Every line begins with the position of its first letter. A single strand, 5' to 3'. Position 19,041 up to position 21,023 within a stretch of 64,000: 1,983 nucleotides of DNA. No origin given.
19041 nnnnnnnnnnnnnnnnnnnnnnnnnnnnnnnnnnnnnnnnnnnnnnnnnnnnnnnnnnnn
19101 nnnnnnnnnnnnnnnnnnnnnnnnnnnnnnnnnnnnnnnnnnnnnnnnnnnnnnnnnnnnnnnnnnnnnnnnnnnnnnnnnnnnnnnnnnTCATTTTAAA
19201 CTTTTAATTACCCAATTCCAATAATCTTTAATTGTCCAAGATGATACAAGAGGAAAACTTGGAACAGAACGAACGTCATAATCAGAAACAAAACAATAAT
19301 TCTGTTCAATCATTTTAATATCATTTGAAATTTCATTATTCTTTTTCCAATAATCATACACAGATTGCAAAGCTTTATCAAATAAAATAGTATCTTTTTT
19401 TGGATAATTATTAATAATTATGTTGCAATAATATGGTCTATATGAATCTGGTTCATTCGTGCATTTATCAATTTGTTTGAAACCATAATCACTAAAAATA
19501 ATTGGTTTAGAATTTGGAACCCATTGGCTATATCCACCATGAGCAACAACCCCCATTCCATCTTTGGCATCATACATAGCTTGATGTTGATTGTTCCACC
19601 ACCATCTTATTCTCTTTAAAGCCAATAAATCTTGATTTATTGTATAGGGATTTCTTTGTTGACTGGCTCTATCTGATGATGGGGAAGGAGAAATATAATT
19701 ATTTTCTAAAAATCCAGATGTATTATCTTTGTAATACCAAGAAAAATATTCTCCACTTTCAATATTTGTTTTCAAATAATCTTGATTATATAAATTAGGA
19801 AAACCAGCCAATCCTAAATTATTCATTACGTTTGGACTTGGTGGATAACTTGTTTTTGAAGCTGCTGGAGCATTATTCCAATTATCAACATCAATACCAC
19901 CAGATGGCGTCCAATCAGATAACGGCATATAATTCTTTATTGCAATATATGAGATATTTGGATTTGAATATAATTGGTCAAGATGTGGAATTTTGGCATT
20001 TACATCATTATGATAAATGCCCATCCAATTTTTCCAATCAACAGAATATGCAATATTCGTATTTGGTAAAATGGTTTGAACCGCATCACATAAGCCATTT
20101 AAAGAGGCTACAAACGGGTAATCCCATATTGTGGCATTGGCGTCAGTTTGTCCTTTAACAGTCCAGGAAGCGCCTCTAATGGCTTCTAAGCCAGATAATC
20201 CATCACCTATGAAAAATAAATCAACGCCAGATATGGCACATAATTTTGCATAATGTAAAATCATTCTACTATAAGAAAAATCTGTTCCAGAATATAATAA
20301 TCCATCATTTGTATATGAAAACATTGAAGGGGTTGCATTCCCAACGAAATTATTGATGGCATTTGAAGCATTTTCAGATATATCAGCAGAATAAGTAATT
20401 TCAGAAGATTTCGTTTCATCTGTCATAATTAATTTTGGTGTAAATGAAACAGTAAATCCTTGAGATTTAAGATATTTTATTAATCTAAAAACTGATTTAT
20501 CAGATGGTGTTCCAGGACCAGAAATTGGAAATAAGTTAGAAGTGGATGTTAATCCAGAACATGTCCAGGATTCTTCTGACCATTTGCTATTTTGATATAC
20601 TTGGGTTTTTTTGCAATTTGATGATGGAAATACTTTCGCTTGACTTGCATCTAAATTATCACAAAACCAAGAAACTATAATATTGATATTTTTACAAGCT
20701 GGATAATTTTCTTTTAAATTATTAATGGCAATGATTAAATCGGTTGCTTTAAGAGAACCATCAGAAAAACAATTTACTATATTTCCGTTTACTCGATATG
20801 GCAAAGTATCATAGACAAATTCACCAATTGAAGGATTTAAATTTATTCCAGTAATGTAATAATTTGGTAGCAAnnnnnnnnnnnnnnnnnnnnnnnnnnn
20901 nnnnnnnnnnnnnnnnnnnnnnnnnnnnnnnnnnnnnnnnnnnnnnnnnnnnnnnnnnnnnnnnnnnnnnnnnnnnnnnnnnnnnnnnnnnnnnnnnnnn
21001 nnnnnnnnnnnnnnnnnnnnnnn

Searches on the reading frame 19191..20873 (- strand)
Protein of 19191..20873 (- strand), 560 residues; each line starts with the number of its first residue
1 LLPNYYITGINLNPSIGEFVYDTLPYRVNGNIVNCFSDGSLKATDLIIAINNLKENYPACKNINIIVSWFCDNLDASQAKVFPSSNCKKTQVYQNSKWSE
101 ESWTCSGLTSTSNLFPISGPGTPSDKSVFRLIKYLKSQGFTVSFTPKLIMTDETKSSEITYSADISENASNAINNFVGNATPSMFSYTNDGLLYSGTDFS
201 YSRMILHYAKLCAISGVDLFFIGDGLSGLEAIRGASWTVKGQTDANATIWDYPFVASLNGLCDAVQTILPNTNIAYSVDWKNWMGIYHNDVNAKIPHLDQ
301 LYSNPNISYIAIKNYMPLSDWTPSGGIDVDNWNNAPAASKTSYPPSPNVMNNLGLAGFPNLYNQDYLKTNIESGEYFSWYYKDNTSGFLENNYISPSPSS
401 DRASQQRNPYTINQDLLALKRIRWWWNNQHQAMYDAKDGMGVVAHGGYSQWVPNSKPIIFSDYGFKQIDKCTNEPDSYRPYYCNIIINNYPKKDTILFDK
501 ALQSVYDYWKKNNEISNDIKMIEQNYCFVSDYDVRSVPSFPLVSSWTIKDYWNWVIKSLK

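Call 8: search_protein_families(library=phrogs, max_evalue=0.00001, proteins=[window:19191-20873:-])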
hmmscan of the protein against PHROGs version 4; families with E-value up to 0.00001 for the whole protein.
window:19191-20873:- (560 aa): 2 families
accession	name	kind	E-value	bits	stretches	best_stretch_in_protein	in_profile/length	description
phrog_4271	-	tail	2.2e-66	225.4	1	7-546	218-720/1309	tail protein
phrog_19101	-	unknown function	6.6e-38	131.4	2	7-325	8-333/595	-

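Call 12: search_dna_similar(query=window:19191-20873:-, collection=phages, mode=protein, max_evalue=0.00001)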
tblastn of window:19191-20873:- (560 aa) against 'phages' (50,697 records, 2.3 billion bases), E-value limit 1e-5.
Records with a match: 63; places in all: 63; records where one place covers at least 80% of the query: 58.
Best place of each record, by identity: <60% 63.
By first word of the organism name: Rhodobacter 42; Roseobacter 6; Paracoccus 4; Dinoroseobacter 4; Xanthomonas 3; Bacteriophage 2; Caudoviricetes 1; Desulfofustis 1.
By host as written in the record: Rhodobacter capsulatus YW1 41; - 4; Roseobacter denitrificans OCh114 4; Paracoccus marcusii JL-65 2; Roseobacter denitrificans OCh 114 2; Paracoccus sp. 2; Dinoroseobacter shibae DFL12T 2; Xanthomonas oryzae pv. oryzae 1; and 5 more.
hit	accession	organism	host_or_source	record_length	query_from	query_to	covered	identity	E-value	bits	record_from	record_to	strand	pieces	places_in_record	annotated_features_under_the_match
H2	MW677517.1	Rhodobacter phage RcKemmy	Rhodobacter capsulatus YW1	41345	7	556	98%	30.1%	1e-54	205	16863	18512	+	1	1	21: GTA TIM barrel-like domain protein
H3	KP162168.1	Paracoccus phage vB_PmaS-R3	Paracoccus marcusii JL-65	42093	12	560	98%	30.0%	1e-50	193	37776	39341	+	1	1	gene transfer agent-like protein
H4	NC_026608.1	Paracoccus phage vB_PmaS-R3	Paracoccus marcusii JL-65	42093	12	560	98%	30.0%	1e-50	193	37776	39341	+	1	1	tail protein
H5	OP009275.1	Rhodobacter phage RcKvothe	Rhodobacter capsulatus YW1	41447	10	556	98%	30.0%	1e-61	226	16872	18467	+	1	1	GTA TIM-barrel-like domain protein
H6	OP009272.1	Rhodobacter phage RcKai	Rhodobacter capsulatus YW1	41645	10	556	98%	29.8%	3e-61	225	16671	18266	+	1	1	GTA TIM-barrel-like domain protein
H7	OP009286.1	Rhodobacter phage RcSwan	Rhodobacter capsulatus YW1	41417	10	556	98%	29.8%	2e-57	214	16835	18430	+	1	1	GTA TIM-barrel-like domain protein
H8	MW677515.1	Rhodobacter phage RcHotPocket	Rhodobacter capsulatus YW1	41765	10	556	98%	29.8%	2e-57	214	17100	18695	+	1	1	22: GTA TIM barrel-like domain protein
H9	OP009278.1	Rhodobacter phage RcMamaDuck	Rhodobacter capsulatus YW1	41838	10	556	98%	29.8%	2e-57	214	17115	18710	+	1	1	GTA TIM-barrel-like domain protein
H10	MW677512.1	Rhodobacter phage RcFrancesLouise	Rhodobacter capsulatus YW1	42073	10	556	98%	29.8%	2e-57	214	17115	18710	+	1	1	22: GTA TIM barrel-like domain protein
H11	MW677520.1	Rhodobacter phage RcOceanus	Rhodobacter capsulatus YW1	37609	10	556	98%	29.6%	7e-57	212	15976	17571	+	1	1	20: GTA TIM barrel-like domain protein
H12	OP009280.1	Rhodobacter phage RcMeacham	Rhodobacter capsulatus YW1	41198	10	556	98%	29.6%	8e-57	212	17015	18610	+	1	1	GTA TIM-barrel-like domain protein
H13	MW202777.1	Caudoviricetes sp.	Manatee Spring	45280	7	541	96%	30.0%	5e-56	209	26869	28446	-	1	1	gta tiM-barrel-like domain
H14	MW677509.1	Rhodobacter phage RcBaka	Rhodobacter capsulatus YW1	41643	10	556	98%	29.1%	7e-61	224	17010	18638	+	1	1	22: GTA TIM barrel-like domain protein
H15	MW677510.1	Rhodobacter phage RcDormio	Rhodobacter capsulatus YW1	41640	10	556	98%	29.0%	3e-60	222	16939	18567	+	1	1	21: GTA TIM barrel-like domain protein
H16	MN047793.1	Xanthomonas phage Xoo-sp13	Xanthomonas oryzae pv. oryzae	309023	7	545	96%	29.3%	1e-52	199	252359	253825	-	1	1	gene transfer agent host specificity protein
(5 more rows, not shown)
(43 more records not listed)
